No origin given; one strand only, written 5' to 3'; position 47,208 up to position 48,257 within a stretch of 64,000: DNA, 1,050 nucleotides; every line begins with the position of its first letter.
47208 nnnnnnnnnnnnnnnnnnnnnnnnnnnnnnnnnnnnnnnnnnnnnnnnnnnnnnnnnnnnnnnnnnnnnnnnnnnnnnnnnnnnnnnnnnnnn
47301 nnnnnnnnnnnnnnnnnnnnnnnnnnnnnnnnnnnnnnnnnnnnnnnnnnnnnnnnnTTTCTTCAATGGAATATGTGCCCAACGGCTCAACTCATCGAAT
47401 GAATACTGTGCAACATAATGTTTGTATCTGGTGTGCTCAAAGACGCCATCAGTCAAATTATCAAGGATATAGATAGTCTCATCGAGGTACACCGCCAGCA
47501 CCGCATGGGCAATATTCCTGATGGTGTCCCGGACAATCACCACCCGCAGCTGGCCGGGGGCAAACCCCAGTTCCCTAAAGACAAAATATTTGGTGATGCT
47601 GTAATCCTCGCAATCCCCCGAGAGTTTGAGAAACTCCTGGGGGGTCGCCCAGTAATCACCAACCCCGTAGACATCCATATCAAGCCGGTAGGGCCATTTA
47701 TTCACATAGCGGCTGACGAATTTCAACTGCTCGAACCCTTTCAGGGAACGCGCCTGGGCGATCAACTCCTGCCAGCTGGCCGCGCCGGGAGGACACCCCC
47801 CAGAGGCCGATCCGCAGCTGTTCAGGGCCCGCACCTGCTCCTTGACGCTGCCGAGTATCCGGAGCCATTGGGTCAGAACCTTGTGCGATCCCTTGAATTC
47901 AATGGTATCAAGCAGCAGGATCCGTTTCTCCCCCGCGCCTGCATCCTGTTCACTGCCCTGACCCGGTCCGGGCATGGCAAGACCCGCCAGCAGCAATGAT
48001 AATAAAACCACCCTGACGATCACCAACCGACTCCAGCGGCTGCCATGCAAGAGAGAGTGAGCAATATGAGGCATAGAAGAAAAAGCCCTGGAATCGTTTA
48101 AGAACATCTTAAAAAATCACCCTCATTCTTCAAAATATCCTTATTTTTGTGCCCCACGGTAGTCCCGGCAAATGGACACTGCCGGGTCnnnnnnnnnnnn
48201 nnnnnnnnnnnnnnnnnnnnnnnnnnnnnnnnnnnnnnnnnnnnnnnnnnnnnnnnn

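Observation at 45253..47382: A receptor in the LapD position built on a degenerate HD-GYP domain (SQ...MNE...GYP) rather than GGDEF-EAL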

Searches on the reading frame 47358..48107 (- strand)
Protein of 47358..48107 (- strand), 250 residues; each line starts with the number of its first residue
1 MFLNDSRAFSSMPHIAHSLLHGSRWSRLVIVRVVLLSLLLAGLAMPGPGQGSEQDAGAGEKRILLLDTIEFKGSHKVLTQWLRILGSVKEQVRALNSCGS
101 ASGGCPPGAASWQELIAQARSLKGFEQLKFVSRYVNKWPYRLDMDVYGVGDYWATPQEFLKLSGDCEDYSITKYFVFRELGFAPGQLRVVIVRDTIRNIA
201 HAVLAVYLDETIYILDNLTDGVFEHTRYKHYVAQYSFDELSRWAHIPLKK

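Call 5: search_protein_families(library=pfam, proteins=[window:47358-48107:-], max_evalue=0.01)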
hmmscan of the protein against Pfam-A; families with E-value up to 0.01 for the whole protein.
window:47358-48107:- (250 aa): 2 families
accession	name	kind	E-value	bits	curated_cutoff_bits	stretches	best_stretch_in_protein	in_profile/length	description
PF06035.17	Peptidase_C93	-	1.3e-19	71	27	1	98-246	15-157/162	Bacterial transglutaminase-like cysteine proteinase BTLCP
PF04473.18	DUF553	-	2.4e-05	24.2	20.5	1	147-218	44-114/140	Transglutaminase-like domain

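Call 6: search_protein_families(library=ncbifam, proteins=[window:47358-48107:-], max_evalue=0.01)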
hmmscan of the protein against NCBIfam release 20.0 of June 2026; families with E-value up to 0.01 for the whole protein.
window:47358-48107:- (250 aa): 1 family
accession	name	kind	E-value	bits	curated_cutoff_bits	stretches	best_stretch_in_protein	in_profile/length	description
NF045674.1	CystProtLapG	equivalog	2.7e-26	92.1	320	1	110-240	49-183/221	cysteine protease LapG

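Call 12: search_solved_structures(query=window:47358-48107:-, max_evalue=0.001, show_alignments=2)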
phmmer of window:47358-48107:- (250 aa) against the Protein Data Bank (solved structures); distinct sequences matched with E-value up to 0.001: 2.
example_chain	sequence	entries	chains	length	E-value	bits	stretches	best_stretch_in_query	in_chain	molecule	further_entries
4u65_E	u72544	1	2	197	7.6e-21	77.7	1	109-238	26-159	Putative cystine protease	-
4fgo_A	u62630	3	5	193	5.5e-14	55.2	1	107-243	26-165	Periplasmic protein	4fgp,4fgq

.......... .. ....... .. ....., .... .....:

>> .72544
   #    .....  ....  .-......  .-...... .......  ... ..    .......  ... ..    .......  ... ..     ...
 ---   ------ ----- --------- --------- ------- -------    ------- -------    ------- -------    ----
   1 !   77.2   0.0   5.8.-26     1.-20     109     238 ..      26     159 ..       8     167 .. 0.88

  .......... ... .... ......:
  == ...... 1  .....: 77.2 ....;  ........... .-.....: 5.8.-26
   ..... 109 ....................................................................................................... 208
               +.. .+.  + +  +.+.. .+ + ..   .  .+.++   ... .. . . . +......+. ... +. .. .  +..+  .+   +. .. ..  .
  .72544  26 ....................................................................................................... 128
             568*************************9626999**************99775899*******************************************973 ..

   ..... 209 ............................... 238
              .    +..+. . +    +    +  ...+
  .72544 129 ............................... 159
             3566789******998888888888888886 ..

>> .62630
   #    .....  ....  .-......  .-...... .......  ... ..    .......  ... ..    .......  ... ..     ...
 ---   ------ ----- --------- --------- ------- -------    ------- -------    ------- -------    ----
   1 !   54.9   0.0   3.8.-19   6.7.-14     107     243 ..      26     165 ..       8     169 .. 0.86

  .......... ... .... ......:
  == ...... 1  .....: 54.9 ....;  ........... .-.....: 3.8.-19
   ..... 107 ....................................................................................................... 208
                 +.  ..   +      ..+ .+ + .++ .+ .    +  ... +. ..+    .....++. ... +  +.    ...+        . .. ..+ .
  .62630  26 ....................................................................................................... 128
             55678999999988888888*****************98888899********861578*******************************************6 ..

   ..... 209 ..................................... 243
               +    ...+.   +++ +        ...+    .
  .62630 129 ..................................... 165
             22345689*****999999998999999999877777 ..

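Call 37: list_cluster_members(proteins=[P0001, window:47358-48107:-, window:53540-54766:+])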
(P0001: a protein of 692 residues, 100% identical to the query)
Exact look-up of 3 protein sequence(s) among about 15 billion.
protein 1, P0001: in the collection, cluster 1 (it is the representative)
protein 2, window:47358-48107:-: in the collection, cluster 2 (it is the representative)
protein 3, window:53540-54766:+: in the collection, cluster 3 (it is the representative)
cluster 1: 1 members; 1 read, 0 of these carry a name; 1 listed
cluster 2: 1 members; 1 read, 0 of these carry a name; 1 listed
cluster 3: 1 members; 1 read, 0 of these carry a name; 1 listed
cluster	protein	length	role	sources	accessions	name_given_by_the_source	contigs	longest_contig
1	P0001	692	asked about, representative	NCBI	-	-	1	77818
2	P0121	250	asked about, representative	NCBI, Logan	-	-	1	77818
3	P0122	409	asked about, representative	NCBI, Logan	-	-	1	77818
